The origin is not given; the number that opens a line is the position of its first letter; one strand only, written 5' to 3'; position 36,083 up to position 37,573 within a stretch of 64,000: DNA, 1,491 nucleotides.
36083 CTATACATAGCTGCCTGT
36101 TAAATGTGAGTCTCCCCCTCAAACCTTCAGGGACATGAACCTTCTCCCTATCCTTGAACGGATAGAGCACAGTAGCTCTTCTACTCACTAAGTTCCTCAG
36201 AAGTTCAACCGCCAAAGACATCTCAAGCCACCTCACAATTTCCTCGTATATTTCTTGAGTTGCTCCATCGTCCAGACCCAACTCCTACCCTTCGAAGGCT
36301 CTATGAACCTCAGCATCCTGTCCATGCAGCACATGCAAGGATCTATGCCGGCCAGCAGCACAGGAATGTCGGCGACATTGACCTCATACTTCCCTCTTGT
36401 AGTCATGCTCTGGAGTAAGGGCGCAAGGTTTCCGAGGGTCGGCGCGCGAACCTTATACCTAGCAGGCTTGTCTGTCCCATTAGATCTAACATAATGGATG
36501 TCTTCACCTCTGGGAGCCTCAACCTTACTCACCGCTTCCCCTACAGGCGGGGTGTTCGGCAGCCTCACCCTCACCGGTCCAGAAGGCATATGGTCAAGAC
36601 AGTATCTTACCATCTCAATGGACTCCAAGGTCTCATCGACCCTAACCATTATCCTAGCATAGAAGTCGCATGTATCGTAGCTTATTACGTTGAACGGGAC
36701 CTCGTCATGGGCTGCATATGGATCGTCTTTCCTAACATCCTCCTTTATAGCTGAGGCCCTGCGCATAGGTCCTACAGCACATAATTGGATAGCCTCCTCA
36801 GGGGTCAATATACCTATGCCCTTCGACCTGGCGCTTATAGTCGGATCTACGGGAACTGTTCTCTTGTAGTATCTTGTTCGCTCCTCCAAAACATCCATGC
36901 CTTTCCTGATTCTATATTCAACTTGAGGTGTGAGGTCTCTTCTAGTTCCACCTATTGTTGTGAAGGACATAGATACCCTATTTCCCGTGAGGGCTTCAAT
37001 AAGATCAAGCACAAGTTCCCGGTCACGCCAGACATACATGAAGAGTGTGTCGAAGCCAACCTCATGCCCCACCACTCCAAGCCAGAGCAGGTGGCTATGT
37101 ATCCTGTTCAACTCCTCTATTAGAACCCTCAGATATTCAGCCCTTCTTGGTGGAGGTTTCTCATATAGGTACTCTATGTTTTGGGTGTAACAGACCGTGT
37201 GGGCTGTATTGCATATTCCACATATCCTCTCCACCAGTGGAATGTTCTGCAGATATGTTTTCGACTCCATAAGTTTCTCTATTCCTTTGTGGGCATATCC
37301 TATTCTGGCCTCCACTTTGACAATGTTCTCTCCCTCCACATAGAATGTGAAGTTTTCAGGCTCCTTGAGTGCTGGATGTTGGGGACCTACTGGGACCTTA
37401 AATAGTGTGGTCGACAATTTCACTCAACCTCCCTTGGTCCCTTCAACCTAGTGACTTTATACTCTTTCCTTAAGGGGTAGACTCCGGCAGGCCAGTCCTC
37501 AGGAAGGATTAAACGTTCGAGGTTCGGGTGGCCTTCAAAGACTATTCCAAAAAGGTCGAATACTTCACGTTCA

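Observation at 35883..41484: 2-oxoacid:ferredoxin oxidoreductase and a group-4 [NiFe]-hydrogenase core in one gene string with no membrane subunit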

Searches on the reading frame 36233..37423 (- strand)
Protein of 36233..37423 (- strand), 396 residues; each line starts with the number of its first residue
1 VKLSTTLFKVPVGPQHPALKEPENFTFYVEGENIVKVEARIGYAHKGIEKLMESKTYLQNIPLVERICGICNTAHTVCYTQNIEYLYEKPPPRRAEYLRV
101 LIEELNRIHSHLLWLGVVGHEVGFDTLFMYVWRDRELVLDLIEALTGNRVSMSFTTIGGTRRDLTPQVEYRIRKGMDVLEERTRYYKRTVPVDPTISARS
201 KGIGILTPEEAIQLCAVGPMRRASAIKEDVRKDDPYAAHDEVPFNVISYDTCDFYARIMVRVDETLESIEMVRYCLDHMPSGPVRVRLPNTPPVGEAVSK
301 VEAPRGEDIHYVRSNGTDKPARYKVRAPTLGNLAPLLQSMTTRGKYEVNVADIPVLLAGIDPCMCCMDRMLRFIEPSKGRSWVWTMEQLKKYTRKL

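Call 3: search_protein_families(library=pfam, proteins=[window:36233-37423:-], max_evalue=0.01)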
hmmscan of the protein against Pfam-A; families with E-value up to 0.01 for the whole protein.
window:36233-37423:- (396 aa): 2 families
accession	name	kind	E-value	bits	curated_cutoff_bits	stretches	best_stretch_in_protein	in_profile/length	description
PF00346.24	Complex1_49kDa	-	8.5e-64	215.7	24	2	122-287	2-167/271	Respiratory-chain NADH dehydrogenase, 49 Kd subunit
PF00374.24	NiFeSe_Hases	-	6.8e-13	48.8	25.8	1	46-114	1-69/508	Nickel-dependent hydrogenase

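Call 5: find_homologous_proteins(query=window:36233-37423:-, max_evalue=1e-20)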
Query window:36233-37423:- (396 aa): 7972 proteins with E <= 1e-20 among 8000 candidates; the best 120 are listed.
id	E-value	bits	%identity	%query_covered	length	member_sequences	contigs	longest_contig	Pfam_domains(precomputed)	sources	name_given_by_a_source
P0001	1.4e-247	839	89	99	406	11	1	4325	PF00374.25,PF00346.25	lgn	-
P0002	2.0e-236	803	84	99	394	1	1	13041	PF00374.25,PF00346.25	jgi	jgi:membrane-bound hydrogenase subunit alpha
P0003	6.9e-236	801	84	99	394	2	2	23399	PF00374.25,PF00346.25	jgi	jgi:membrane-bound hydrogenase subunit alpha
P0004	1.7e-235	800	85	99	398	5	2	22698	PF00374.25,PF00346.25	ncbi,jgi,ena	-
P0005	3.6e-206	703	74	98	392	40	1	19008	PF00374.25,PF00346.25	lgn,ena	-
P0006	1.5e-202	691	73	98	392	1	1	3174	PF00374.25,PF00346.25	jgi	-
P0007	8.8e-200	682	72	98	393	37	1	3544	PF00374.25,PF00346.25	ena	-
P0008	2.5e-199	680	70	98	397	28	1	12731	PF00374.25,PF00346.25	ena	-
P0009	2.6e-199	680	71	98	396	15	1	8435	PF00374.25,PF00346.25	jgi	jgi:NADH-quinone oxidoreductase subunit D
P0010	1.2e-198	678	70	98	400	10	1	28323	PF00374.25,PF00346.25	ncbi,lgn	ncbi:MAG: nickel-dependent hydrogenase large subunit [Candidatus Bathyarchaeia archaeon]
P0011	5.9e-197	673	70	97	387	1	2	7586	PF00374.25,PF00346.25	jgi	-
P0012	7.6e-197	672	70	99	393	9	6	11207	PF00374.25,PF00346.25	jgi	jgi:Ni,Fe-hydrogenase III large subunit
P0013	9.3e-197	672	70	99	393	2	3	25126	PF00374.25,PF00346.25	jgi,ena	-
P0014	1.3e-196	672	71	98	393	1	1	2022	PF00374.25,PF00346.25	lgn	-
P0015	3.1e-196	670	71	98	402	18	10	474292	PF00374.25,PF00346.25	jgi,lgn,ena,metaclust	jgi:NADH-quinone oxidoreductase subunit D|metaclust:\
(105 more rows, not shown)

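Call 6: search_solved_structures(query=window:36233-37423:-, max_evalue=0.00001, show_alignments=2)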
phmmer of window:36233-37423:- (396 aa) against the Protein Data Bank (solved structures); distinct sequences matched with E-value up to 0.00001: 72 (the best 60 are shown).
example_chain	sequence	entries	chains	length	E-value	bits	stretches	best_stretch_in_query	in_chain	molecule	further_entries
6cfw_L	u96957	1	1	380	2e-76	260.9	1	8-369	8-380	Membrane-bound hydrogenase subunit alpha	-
7z0s_E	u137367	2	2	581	1.3e-72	248.3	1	10-393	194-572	Formate hydrogenlyase subunit 5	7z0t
2fug_4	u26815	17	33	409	1e-62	215.7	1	3-294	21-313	NADH-quinone oxidoreductase chain 4 | NADH-QUINONE OXIDOREDUCTASE SUBUNIT 4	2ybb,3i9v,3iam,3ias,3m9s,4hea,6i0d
6hum_H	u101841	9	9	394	4.1e-56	194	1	9-284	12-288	NAD(P)H-quinone oxidoreductase subunit H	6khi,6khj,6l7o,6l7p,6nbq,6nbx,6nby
7eu3_H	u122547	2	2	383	1.9e-53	185.2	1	10-284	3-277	NAD(P)H-quinone oxidoreductase subunit H, chloroplastic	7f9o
7q5y_B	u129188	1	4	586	7.8e-52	179.9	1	12-283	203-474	NADH-quinone oxidoreductase subunit C/D 2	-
7wfg_H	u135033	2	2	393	7.8e-52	179.9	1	7-284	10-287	NAD(P)H-quinone oxidoreductase subunit H, chloroplastic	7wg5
9grx_H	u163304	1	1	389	7.1e-51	176.8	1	7-284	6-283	NAD(P)H-quinone oxidoreductase subunit H, chloroplastic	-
8e9g_D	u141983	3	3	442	4.6e-49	170.8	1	10-286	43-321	NADH-quinone oxidoreductase subunit D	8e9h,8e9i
8ba0_D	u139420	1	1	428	3.3e-48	168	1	10-294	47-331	Complex I-49kD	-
8b9z_D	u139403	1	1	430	3.4e-48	167.9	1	10-294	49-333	Complex I-49kD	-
8esw_S2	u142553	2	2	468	4.8e-48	167.5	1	10-294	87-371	Complex I-49kD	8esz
9iho_D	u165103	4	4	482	1.9e-47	165.5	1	8-300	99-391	NUCM (49 kDa) subunit of mitochondrial NADH:ubiquinone oxidoreductase (Complex I)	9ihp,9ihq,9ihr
7awt_D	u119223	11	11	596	3.5e-47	164.6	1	11-295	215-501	NADH-quinone oxidoreductase subunit C/D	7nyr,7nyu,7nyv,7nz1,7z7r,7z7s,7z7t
9taj_C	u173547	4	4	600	3.6e-47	164.6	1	11-295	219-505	NADH-quinone oxidoreductase subunit C/D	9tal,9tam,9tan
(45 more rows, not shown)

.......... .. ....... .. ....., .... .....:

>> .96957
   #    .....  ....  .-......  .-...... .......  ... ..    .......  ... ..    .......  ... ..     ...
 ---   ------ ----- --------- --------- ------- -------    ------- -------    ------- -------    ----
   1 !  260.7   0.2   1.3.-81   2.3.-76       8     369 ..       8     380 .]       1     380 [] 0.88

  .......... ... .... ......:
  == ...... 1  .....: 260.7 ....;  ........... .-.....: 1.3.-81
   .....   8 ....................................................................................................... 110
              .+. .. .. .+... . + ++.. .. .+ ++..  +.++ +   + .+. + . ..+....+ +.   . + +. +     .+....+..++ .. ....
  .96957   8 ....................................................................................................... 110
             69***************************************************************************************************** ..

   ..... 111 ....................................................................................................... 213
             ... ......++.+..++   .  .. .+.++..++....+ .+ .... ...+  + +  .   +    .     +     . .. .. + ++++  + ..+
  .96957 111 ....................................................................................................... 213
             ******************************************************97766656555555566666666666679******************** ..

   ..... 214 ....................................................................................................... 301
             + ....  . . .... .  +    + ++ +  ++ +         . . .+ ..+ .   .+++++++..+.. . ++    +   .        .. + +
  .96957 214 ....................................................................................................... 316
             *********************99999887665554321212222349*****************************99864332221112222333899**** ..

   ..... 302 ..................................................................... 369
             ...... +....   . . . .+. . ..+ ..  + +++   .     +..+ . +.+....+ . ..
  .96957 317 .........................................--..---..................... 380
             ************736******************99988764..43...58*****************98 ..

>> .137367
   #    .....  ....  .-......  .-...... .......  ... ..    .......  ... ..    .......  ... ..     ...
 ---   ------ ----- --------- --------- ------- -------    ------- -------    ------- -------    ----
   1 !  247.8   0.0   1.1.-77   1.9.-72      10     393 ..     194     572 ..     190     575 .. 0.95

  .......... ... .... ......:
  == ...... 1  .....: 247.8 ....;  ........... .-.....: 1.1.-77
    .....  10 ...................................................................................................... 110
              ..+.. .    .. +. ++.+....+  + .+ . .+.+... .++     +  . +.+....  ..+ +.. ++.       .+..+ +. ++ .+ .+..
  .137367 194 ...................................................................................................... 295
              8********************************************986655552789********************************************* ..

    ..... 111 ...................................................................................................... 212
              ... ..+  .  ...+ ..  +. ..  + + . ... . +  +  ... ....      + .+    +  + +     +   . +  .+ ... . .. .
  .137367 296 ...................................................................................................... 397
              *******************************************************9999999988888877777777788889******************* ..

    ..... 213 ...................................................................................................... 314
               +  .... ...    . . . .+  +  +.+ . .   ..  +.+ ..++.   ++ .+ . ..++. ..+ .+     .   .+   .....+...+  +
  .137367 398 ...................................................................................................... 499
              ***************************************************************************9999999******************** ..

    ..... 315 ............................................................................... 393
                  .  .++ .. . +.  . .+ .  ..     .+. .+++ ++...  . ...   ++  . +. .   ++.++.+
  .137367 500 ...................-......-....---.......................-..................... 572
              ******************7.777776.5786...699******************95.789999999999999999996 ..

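Call 8: find_encoding_contigs(protein=window:36233-37423:-, flank=10000, max_places=4)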
Protein window:36233-37423:- (396 aa): no gene with exactly this product is on record in the collection.

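Call 9: find_encoding_contigs(protein=P0015, flank=10000, max_places=4)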
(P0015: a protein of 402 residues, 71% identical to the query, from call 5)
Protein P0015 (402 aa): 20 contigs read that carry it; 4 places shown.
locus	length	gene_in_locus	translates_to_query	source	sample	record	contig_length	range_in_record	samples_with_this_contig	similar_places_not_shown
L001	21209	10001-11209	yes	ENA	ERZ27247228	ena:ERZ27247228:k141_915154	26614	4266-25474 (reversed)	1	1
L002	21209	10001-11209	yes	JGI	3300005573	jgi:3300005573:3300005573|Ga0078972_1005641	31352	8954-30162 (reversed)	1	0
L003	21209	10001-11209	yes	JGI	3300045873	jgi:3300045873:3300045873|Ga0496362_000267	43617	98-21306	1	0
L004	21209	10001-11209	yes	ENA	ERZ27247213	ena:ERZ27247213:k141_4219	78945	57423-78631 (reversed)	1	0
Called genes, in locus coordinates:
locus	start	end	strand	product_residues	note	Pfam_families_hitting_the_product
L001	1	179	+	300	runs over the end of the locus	PF01073:3Beta_HSD, PF01370:Epimerase, PF02719:Polysacc_synt_2, PF04321:RmlD_sub_bind, PF16363:GDP_Man_Dehyd, PF07993:NAD_binding_4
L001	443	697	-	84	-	PF03477:ATP-cone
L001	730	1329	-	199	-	PF00011:HSP20, PF04969:CS (weak), PF17886:ArsA_HSP20 (weak)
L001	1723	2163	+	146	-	PF27297:AF_0843 (weak)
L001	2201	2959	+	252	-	PF01026:TatD_DNase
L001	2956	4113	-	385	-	PF00155:Aminotran_1_2, PF00266:Aminotran_5 (faint), PF01041:DegT_DnrJ_EryC1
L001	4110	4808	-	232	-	PF00702:Hydrolase, PF13419:HAD_2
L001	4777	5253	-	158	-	PF01467:CTP_transf_like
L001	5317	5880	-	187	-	PF01862:PvlArgDC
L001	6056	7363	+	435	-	PF20695:UbiD_N, PF01977:UbiD, PF20696:UbiD_C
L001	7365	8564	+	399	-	PF04412:AcnX, PF28403:AcnX_2nd, PF28406:AcnX_3rd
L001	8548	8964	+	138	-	PF01989:AcnX_swivel_put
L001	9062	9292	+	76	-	PF01037:AsnC_trans_reg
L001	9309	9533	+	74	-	PF01037:AsnC_trans_reg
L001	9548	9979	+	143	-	PF01058:Oxidored_q6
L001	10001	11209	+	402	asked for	PF00374:NiFeSe_Hases, PF00346:Complex1_49kDa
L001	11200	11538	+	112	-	PF00037:Fer4, PF12797:Fer4_2 (weak), PF12837:Fer4_6 (weak), PF13237:Fer4_10, PF14697:Fer4_21, PF12838:Fer4_7, PF13187:Fer4_9, PF00037:Fer4, +7 more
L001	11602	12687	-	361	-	PF00037:Fer4 (weak), PF13187:Fer4_9 (weak), PF04422:FrhB_FdhB_N, PF04432:FrhB_FdhB_C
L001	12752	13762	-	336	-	PF02568:ThiI, PF03054:tRNA_Me_trans (weak), PF18297:NFACT-R_2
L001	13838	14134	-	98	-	-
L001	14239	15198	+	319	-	PF01874:CitG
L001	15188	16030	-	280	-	PF01996:F420_ligase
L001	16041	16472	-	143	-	PF02629:CoA_binding (weak), PF13380:CoA_binding_2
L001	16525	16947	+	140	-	-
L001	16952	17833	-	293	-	PF25133:TYW2_N_2, PF02475:TRM5-TYW2_MTfase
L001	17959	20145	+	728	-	PF02359:CDC48_N, PF02933:CDC48_2, PF13191:AAA_16 (weak), PF00004:AAA, PF05496:RuvB_N, PF17862:AAA_lid_3, PF00004:AAA, PF17862:AAA_lid_3, +22 more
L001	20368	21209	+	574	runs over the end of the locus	PF00587:tRNA-synt_2b (faint), PF03129:HGTP_anticodon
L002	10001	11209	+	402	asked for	PF00374:NiFeSe_Hases, PF00346:Complex1_49kDa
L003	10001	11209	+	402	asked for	PF00374:NiFeSe_Hases, PF00346:Complex1_49kDa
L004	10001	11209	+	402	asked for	PF00374:NiFeSe_Hases, PF00346:Complex1_49kDa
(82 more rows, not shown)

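Call 11: find_encoding_contigs(protein=P0003, flank=10000, max_places=2)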
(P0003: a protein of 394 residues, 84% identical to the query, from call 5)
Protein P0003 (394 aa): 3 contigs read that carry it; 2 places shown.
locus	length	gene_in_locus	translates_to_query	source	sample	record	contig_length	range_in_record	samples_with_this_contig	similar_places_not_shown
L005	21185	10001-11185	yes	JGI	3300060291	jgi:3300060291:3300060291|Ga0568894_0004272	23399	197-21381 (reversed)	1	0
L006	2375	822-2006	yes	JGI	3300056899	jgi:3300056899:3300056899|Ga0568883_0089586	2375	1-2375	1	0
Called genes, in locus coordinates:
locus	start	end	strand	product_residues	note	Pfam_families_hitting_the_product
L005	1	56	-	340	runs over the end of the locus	-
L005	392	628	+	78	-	-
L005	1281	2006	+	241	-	-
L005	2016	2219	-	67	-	PF05187:Fer4_ETF_QO (weak), PF12797:Fer4_2 (faint), PF13237:Fer4_10, PF00037:Fer4 (weak), PF12838:Fer4_7, PF13187:Fer4_9 (weak), PF00037:Fer4 (weak), PF12837:Fer4_6 (weak), +3 more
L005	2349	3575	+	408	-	PF00155:Aminotran_1_2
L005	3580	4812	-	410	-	PF01546:Peptidase_M20, PF07687:M20_dimer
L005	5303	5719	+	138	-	PF02915:Rubrerythrin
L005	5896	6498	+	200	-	PF01558:POR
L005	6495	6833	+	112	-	PF13187:Fer4_9 (faint), PF13484:Fer4_16 (faint), PF00037:Fer4 (weak), PF13237:Fer4_10, PF14697:Fer4_21, PF12838:Fer4_7, PF25160:LdpA_Fe-S-bd (weak), PF00037:Fer4, +2 more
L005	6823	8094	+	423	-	PF01855:POR_N, PF02780:Transketolase_C (weak), PF17147:PFOR_II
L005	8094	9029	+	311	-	PF02775:TPP_enzyme_C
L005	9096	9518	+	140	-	PF01058:Oxidored_q6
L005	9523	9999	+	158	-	PF00329:Complex1_30kDa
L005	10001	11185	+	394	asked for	PF00374:NiFeSe_Hases, PF00346:Complex1_49kDa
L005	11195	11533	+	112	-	PF25160:LdpA_Fe-S-bd (faint), PF00037:Fer4 (weak), PF12837:Fer4_6 (weak), PF13237:Fer4_10, PF14697:Fer4_21, PF12838:Fer4_7, PF13187:Fer4_9, PF00037:Fer4 (weak), +3 more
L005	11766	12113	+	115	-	PF02311:AraC_binding (weak), PF07883:Cupin_2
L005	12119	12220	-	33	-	-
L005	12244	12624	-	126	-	PF00005:ABC_tran (weak), PF13304:AAA_21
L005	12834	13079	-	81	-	PF01891:CbiM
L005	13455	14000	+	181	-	PF08753:NikR_C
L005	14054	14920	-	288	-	PF00731:AIRC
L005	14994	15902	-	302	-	PF00733:Asn_synthase, PF02540:NAD_synthase, PF03054:tRNA_Me_trans (faint)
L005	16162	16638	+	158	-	PF00578:AhpC-TSA, PF08534:Redoxin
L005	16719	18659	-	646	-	PF00330:Aconitase, PF00694:Aconitase_C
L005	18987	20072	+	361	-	PF04055:Radical_SAM, PF13186:SPASM (weak)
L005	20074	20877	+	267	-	PF01209:Ubie_methyltran, PF02353:CMAS (weak), PF13489:Methyltransf_23, PF08241:Methyltransf_11, PF08242:Methyltransf_12, PF13649:Methyltransf_25, PF13847:Methyltransf_31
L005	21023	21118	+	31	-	-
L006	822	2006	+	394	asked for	PF00374:NiFeSe_Hases, PF00346:Complex1_49kDa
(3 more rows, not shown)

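Call 12: find_encoding_contigs(protein=P0004, flank=10000, max_places=2)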
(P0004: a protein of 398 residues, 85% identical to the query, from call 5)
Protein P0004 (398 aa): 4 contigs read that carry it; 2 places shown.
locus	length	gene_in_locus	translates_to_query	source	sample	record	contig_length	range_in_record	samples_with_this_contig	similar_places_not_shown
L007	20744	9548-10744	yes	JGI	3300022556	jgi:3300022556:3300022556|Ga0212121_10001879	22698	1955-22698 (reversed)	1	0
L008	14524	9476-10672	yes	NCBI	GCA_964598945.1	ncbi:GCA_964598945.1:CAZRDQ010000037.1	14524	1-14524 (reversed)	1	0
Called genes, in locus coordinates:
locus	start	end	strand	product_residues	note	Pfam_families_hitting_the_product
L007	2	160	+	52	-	PF07282:Cas12f1-like_TNB (weak)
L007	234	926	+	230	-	-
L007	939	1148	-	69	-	PF00037:Fer4 (weak), PF12837:Fer4_6 (weak), PF13237:Fer4_10, PF14697:Fer4_21 (weak), PF12838:Fer4_7 (weak), PF13187:Fer4_9 (weak), PF00037:Fer4 (weak), PF12837:Fer4_6 (weak), +3 more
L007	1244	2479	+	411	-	PF00155:Aminotran_1_2, PF01053:Cys_Met_Meta_PP (weak)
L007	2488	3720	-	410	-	PF01546:Peptidase_M20, PF07687:M20_dimer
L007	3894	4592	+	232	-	PF06557:DUF1122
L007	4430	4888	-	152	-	-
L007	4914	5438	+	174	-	PF02915:Rubrerythrin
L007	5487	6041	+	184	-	PF01558:POR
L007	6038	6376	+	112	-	PF13484:Fer4_16 (faint), PF12797:Fer4_2 (faint), PF00037:Fer4 (weak), PF13237:Fer4_10 (weak), PF14697:Fer4_21, PF12838:Fer4_7, PF13187:Fer4_9 (weak), PF00037:Fer4 (weak), +1 more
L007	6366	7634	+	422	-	PF01855:POR_N, PF02780:Transketolase_C (faint), PF17147:PFOR_II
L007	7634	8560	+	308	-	PF02775:TPP_enzyme_C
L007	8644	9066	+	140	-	PF01058:Oxidored_q6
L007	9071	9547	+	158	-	PF00329:Complex1_30kDa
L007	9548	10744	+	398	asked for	PF00374:NiFeSe_Hases, PF00346:Complex1_49kDa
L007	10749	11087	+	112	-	PF13187:Fer4_9, PF25160:LdpA_Fe-S-bd (faint), PF00037:Fer4 (weak), PF12797:Fer4_2 (faint), PF13237:Fer4_10, PF14697:Fer4_21, PF12838:Fer4_7, PF00037:Fer4, +6 more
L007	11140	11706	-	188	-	PF03692:CxxCxxCC (weak)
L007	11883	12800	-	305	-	PF00005:ABC_tran, PF02463:SMC_N (faint), PF13175:AAA_15 (faint), PF13304:AAA_21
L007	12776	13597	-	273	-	PF02361:CbiQ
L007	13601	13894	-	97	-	-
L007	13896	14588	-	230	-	PF01891:CbiM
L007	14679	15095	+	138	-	PF08753:NikR_C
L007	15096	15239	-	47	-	-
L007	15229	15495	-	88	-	-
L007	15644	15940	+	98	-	PF01527:HTH_Tnp_1, PF13518:HTH_28 (weak), PF13551:HTH_29 (weak)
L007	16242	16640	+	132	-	PF07883:Cupin_2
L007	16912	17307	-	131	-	-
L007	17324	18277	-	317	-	PF14534:DUF4440 (weak)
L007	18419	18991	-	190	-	PF06966:DUF1295, PF04191:PEMT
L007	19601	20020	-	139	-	PF08734:GYD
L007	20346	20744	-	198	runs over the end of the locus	-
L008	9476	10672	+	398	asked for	PF00374:NiFeSe_Hases, PF00346:Complex1_49kDa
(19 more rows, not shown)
